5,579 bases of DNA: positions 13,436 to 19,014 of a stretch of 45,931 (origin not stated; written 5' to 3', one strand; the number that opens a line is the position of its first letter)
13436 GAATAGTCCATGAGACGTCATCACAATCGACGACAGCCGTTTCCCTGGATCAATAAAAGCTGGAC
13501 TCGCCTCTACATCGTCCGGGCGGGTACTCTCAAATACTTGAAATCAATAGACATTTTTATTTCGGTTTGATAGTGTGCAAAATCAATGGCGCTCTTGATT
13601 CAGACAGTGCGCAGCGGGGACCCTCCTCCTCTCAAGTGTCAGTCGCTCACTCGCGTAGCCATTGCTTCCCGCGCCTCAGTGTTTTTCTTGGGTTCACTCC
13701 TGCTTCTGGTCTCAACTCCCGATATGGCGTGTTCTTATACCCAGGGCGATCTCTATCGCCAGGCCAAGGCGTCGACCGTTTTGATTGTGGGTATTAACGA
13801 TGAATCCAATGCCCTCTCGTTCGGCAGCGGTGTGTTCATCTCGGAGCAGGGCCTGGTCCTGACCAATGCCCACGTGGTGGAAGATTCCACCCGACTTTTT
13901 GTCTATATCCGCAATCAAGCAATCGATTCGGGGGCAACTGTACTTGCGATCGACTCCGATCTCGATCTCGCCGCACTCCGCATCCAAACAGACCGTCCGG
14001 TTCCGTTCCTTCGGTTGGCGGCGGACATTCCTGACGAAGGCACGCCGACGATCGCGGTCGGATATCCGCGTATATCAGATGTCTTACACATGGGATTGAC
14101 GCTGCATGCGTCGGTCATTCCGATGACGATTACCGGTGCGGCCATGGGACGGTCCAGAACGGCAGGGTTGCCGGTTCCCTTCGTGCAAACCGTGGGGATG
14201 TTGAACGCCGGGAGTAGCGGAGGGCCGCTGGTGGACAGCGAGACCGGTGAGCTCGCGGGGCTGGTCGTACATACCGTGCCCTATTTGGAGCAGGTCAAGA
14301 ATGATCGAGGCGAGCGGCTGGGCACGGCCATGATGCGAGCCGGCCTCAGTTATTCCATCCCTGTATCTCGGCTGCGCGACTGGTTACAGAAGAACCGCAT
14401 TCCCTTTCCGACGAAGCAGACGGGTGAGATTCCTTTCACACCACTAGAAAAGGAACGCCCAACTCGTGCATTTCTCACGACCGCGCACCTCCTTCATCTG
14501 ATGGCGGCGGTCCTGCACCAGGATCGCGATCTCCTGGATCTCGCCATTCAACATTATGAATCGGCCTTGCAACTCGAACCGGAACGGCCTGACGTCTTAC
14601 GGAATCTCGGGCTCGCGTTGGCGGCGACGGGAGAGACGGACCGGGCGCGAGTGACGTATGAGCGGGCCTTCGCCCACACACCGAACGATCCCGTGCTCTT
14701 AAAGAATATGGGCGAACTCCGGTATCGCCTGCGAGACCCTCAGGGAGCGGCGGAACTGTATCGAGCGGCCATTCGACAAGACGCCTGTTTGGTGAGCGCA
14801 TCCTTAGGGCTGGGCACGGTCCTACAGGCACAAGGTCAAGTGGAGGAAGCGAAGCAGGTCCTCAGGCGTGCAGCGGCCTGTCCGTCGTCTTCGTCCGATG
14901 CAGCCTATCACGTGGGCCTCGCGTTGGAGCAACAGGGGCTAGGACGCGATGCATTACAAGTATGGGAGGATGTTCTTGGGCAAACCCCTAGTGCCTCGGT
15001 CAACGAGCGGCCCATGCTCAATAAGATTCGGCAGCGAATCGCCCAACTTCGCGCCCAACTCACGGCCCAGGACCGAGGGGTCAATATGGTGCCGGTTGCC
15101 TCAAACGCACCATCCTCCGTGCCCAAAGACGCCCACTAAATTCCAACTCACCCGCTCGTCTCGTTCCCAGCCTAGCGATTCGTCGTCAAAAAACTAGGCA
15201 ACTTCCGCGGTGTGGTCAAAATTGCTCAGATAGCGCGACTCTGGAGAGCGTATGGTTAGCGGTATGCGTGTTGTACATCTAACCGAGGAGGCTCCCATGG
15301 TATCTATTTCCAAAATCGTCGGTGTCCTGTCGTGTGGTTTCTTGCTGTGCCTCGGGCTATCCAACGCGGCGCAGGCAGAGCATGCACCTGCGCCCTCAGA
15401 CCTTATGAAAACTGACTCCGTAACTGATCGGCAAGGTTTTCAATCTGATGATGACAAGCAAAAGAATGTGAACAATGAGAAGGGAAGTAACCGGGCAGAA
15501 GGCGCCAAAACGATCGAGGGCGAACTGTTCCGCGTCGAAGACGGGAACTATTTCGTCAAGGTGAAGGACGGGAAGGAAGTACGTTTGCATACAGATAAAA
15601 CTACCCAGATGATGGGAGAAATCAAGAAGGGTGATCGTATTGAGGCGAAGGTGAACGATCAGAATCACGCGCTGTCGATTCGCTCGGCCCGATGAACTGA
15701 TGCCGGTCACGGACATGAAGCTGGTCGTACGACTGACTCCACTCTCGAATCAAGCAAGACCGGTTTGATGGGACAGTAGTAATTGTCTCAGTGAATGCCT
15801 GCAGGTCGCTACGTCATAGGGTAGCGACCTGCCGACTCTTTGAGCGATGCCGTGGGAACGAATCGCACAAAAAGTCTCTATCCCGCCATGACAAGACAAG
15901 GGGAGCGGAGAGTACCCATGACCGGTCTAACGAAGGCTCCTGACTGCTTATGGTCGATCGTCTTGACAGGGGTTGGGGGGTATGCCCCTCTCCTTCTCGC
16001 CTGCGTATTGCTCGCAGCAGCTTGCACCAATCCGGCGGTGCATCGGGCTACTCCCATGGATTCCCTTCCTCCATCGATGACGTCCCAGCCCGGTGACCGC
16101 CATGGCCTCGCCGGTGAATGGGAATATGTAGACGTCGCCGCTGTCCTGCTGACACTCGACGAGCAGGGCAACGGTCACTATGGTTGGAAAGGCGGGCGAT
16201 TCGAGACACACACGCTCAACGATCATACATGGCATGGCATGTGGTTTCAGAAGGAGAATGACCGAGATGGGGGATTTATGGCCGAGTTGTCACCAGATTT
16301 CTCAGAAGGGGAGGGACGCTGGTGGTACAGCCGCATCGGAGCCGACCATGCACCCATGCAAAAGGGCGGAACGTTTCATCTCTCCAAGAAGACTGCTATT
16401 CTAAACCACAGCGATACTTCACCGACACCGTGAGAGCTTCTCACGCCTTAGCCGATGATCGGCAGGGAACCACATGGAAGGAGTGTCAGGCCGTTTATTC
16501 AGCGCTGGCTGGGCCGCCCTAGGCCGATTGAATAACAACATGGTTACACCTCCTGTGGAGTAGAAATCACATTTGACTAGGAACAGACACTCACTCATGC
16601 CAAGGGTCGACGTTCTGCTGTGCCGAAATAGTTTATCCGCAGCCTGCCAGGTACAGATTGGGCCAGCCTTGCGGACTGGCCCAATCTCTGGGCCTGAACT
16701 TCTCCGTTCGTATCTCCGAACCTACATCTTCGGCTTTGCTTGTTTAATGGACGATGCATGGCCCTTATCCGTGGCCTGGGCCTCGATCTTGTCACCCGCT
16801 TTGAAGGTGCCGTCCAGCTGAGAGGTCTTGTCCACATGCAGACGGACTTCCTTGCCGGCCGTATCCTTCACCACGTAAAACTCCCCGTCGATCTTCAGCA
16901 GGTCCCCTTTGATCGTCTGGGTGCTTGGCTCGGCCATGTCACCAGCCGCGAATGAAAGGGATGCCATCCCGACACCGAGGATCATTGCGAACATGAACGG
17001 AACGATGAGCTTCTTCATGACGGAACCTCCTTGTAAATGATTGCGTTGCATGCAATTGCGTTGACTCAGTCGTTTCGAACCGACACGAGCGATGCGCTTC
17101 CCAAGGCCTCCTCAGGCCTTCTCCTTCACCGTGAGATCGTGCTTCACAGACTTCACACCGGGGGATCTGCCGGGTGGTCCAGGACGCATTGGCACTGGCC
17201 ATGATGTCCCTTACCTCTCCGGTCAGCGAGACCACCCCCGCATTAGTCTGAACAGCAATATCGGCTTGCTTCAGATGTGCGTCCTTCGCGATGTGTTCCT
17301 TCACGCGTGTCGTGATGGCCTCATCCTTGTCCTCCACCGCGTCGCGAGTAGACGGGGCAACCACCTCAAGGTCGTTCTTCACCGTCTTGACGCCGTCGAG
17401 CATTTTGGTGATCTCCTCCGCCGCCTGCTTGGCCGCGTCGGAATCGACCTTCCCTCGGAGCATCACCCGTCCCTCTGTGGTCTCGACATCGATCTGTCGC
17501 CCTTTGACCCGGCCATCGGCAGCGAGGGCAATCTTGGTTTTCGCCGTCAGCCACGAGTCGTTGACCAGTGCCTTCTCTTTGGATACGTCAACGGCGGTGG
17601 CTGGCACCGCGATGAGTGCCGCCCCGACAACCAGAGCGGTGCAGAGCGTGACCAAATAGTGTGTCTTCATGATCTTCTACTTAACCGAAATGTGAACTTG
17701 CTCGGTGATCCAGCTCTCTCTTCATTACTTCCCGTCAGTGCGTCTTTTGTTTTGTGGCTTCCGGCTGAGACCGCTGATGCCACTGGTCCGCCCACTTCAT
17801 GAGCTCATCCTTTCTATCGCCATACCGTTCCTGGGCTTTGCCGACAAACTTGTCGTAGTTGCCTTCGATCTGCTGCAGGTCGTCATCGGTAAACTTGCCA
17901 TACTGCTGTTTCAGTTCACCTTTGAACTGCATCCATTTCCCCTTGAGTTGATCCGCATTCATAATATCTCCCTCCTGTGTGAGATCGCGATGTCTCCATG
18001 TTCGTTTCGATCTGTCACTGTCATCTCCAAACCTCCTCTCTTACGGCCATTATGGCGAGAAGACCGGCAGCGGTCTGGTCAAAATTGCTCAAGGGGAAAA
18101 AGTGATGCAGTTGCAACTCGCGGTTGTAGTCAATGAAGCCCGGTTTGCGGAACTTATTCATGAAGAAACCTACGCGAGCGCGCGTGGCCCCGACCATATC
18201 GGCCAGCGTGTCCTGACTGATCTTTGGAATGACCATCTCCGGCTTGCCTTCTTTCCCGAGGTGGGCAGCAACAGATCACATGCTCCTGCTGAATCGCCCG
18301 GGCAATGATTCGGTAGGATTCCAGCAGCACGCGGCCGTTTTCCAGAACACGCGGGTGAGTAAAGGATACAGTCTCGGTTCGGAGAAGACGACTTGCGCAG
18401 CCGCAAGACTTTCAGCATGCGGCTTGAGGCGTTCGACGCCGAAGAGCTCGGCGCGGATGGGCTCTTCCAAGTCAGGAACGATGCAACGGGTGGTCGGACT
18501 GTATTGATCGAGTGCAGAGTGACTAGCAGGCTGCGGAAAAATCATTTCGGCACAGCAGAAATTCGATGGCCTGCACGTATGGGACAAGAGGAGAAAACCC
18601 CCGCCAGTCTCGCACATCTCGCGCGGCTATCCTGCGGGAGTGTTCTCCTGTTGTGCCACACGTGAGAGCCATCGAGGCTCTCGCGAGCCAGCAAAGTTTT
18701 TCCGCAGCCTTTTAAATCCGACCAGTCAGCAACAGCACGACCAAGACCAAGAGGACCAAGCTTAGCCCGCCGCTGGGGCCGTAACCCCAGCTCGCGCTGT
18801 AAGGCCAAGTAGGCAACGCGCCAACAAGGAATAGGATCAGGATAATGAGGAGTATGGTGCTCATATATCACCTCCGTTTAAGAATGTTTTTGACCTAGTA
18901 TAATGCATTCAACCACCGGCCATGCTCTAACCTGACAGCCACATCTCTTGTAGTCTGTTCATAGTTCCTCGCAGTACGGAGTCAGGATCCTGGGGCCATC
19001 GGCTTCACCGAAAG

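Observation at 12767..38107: Thirteen dispersed copies of a near-invariant 18-19 bp element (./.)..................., phased to a -10-like hexamer: candidate class-II Crp/Fnr-type stress promoter family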

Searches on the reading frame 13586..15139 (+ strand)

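Call 7: search_protein_families(library=pfam, proteins=[window:13586-15139:+], max_evalue=0.01)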
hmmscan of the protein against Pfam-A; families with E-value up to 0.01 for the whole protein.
window:13586-15139:+ (517 aa): 25 families
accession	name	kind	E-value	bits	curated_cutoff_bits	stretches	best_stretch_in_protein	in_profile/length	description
PF13365.12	Trypsin_2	-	9.9e-22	78.7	27.6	1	80-226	1-144/144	Trypsin-like peptidase domain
PF07719.23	TPR_2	-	2.4e-16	58.8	27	1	335-368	1-34/34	Tetratricopeptide repeat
PF13428.12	TPR_14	-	8.3e-16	57.4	23.5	2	335-378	1-44/44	Tetratricopeptide repeat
PF13414.12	TPR_11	-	1.1e-15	57.5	26.8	1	317-349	10-42/42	TPR repeat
PF14559.12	TPR_19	-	6.2e-14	52.5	25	2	318-369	8-59/68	Tetratricopeptide repeat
PF13432.12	TPR_16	-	1.2e-13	51.6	32.7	3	375-435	3-64/65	Tetratricopeptide repeat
PF00515.34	TPR_1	-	2.4e-13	49.7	27.8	0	309-333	9-33/34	Tetratricopeptide repeat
PF13424.12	TPR_12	-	1.8e-09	38.1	30.1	2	299-363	2-73/77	Tetratricopeptide repeat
PF13431.12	TPR_17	-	2e-09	37.4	24.4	0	324-355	2-33/34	Tetratricopeptide repeat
PF00089.32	Trypsin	-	3.7e-08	33.9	20.6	1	67-228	15-196/220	Trypsin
PF13181.12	TPR_8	-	2.5e-07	30.8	25.7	0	408-429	6-27/34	Tetratricopeptide repeat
PF13371.12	TPR_9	-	4.4e-06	27.1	35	1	311-370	5-64/73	Tetratricopeptide repeat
PF11846.14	Wzy_C_2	-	8.4e-06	26.3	28.5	1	296-366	108-177/191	Virulence factor membrane-bound polymerase, C-terminal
PF13176.12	TPR_7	-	9.9e-06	25.7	27.9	0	338-369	2-35/36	Tetratricopeptide repeat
PF13174.12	TPR_6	-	1.8e-05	25.5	26.3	0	405-429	2-26/33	Tetratricopeptide repeat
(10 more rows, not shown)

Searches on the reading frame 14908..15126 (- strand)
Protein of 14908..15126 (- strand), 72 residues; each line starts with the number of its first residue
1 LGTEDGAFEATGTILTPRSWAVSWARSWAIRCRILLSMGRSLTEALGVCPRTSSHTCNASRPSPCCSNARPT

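Call 22: search_protein_families(library=ncbifam, proteins=[window:14908-15126:-], max_evalue=0.001)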
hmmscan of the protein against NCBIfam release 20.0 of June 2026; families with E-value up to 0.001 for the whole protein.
window:14908-15126:- (72 aa): 0 families

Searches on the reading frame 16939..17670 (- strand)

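Call 7: search_protein_families(library=pfam, proteins=[window:16939-17670:-], max_evalue=0.01)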
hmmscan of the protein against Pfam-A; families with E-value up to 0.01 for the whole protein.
window:16939-17670:- (243 aa): 2 families
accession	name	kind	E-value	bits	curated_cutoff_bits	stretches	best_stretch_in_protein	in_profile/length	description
PF04972.22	BON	-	5.8e-28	97.4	27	2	37-104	1-68/69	BON domain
PF21937.1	Yop-YscD_ppl_2nd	-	0.00086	19.4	27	0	64-101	26-64/67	YscD/CdsD-like Bon-like domain 2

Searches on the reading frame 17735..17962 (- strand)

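Call 6: search_protein_families(library=pfam, proteins=[window:17735-17962:-], max_evalue=0.01)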
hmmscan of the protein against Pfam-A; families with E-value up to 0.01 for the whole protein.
window:17735-17962:- (75 aa): 1 family
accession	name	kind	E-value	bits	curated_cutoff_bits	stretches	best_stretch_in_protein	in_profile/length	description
PF05532.17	CsbD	-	5e-19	68.4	40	1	4-54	1-51/53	CsbD-like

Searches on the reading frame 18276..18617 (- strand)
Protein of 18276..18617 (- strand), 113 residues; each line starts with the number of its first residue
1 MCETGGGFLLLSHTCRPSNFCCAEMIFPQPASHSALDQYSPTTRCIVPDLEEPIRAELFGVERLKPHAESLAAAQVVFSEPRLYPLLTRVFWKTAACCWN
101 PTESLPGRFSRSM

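Call 18: search_protein_families(library=pfam, proteins=[window:18276-18617:-], max_evalue=0.001)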
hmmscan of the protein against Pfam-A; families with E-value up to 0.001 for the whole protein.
window:18276-18617:- (113 aa): 0 families

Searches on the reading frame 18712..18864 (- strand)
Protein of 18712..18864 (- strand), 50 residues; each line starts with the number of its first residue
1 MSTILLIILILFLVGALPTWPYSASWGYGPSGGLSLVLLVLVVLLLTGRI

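Call 6: search_protein_families(library=pfam, proteins=[window:18712-18864:-], max_evalue=0.01)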
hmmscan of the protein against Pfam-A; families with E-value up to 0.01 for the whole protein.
window:18712-18864:- (50 aa): 1 family
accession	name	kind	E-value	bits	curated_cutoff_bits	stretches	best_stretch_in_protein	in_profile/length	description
PF11752.14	DUF3309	-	2.3e-23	82.5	22.3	1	1-50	1-50/50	Protein of unknown function (DUF3309)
